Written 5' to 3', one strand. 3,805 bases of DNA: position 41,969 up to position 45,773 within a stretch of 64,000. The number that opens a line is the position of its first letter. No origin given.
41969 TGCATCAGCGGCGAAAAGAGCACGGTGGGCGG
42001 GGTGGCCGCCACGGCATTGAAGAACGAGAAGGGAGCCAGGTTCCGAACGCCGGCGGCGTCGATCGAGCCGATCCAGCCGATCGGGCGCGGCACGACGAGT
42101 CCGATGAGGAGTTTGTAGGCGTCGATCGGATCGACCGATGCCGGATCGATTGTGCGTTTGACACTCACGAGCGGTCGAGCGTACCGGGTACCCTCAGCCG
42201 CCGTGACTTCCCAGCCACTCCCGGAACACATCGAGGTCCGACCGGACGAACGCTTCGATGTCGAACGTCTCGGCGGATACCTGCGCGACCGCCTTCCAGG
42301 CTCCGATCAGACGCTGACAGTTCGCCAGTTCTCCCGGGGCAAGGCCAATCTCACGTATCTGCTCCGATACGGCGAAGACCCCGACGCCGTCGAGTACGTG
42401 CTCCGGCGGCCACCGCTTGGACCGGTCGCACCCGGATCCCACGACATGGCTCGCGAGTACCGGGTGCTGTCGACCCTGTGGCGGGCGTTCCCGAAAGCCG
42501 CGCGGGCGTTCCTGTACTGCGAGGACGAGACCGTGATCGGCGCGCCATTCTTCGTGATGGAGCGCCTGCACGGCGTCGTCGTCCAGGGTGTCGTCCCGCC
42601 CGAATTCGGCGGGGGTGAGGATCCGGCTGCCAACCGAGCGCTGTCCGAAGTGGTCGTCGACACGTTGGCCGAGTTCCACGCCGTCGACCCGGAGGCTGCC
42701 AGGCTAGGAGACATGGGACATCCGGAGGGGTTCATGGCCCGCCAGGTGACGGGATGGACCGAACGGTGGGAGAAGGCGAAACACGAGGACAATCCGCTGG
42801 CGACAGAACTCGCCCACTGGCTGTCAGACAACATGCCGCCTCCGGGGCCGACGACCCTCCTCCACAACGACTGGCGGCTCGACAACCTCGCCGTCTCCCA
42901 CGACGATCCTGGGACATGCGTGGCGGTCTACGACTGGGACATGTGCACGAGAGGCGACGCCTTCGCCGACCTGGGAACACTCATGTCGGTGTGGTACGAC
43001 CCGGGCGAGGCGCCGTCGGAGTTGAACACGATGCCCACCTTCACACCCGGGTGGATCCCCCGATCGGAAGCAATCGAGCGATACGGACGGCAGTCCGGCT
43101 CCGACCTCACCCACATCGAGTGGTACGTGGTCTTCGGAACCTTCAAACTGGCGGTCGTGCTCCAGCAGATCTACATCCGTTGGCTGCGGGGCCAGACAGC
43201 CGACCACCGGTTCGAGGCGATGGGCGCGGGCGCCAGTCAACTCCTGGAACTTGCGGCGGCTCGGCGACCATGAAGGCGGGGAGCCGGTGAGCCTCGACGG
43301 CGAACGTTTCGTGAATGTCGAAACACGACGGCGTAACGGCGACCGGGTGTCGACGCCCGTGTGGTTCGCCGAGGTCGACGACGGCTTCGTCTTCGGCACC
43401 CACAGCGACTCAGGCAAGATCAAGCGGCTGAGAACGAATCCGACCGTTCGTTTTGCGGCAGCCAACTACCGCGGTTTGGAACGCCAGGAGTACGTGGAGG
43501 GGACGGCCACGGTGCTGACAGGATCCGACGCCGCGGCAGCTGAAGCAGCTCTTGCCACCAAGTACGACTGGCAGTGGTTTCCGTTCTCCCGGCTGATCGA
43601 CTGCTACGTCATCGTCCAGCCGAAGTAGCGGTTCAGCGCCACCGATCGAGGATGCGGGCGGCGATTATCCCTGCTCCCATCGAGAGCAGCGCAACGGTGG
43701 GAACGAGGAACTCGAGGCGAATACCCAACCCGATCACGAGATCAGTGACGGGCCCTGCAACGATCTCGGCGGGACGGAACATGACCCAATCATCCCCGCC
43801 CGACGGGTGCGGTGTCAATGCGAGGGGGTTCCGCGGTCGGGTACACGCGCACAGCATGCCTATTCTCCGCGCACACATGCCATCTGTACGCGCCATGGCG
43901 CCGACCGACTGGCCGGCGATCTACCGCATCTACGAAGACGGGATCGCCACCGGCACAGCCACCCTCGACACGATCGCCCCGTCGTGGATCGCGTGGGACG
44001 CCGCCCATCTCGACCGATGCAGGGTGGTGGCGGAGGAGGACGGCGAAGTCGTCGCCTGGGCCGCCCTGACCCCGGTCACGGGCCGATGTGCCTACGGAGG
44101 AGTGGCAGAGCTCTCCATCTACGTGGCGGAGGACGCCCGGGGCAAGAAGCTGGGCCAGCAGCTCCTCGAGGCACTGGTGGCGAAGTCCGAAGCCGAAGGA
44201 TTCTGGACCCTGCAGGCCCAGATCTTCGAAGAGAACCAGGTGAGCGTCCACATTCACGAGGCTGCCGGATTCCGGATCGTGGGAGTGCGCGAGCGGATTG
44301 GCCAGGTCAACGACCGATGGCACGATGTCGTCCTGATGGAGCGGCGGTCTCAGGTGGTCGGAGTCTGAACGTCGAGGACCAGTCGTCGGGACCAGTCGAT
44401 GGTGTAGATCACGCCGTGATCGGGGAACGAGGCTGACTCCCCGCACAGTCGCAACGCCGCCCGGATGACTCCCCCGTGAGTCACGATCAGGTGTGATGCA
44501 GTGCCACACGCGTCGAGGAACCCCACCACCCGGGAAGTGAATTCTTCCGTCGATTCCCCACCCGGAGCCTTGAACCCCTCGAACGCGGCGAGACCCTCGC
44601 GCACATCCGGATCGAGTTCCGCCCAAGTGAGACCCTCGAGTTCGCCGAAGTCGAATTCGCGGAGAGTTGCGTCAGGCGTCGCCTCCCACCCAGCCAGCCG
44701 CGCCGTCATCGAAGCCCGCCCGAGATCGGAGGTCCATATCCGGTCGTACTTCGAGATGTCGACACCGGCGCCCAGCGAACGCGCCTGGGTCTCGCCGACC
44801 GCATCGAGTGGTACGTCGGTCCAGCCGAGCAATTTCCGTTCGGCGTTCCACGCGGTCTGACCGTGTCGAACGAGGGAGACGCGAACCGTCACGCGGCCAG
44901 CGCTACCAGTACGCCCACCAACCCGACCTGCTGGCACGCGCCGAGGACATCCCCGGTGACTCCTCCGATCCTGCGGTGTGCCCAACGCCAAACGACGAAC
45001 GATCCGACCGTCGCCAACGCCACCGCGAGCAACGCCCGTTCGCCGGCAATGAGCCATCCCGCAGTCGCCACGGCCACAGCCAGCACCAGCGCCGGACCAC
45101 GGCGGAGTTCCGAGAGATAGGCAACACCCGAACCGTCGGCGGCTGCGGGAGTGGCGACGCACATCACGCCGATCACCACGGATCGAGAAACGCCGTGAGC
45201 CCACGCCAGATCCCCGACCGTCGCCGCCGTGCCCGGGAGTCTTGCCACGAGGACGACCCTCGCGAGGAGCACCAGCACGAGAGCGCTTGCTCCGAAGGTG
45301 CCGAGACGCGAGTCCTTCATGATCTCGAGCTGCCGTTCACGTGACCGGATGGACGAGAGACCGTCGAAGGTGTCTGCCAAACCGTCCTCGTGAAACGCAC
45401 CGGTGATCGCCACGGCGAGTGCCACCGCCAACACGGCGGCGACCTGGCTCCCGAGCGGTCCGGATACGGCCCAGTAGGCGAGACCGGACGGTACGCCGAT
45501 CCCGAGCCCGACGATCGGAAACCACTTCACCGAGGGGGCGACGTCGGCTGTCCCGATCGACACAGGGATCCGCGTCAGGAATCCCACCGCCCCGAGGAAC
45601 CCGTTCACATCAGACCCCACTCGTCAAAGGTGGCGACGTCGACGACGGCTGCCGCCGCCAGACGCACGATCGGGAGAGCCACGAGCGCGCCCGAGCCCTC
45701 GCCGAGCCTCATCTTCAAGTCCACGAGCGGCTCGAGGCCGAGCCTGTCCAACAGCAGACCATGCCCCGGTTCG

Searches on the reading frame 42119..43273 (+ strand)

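Call 48: search_protein_families(library=pfam, proteins=[window:42119-43273:+], max_evalue=0.0001)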
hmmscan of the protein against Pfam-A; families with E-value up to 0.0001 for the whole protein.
window:42119-43273:+ (384 aa): 1 family
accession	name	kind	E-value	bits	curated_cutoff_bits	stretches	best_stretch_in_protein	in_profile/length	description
PF01636.29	APH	-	1.9e-41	142.9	23.2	1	67-297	1-218/239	Phosphotransferase enzyme family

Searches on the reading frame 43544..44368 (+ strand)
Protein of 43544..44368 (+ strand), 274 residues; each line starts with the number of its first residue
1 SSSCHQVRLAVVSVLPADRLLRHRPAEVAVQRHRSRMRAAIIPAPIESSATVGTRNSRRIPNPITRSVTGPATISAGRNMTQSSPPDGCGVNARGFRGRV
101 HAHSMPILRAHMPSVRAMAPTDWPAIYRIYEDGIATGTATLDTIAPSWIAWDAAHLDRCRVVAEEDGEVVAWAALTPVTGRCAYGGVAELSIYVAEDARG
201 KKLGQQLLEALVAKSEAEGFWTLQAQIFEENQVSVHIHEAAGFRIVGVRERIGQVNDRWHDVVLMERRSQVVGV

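Call 48: search_protein_families(library=pfam, proteins=[window:43544-44368:+], max_evalue=0.0001)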
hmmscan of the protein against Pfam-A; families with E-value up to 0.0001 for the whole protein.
window:43544-44368:+ (274 aa): 4 families
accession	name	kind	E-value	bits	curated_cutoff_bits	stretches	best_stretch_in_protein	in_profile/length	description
PF00583.31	Acetyltransf_1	-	5.2e-15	56.2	20.7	1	145-243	23-116/116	Acetyltransferase (GNAT) family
PF13420.13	Acetyltransf_4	-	3.5e-11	43.8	24.3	1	163-263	54-154/155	Acetyltransferase (GNAT) domain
PF13508.13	Acetyltransf_7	-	5e-10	40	27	1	161-244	6-83/84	Acetyltransferase (GNAT) domain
PF13302.13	Acetyltransf_3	-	4.1e-07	31.2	25.4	1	116-244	5-138/138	Acetyltransferase (GNAT) domain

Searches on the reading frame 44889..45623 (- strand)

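Call 48: search_protein_families(library=pfam, proteins=[window:44889-45623:-], max_evalue=0.0001)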
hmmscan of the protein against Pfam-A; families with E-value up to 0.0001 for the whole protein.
window:44889-45623:- (244 aa): 1 family
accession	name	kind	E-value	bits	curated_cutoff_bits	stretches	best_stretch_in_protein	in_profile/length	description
PF02654.20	CobS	-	2.9e-49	168.5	23.2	1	12-239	1-206/207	Cobalamin-5-phosphate synthase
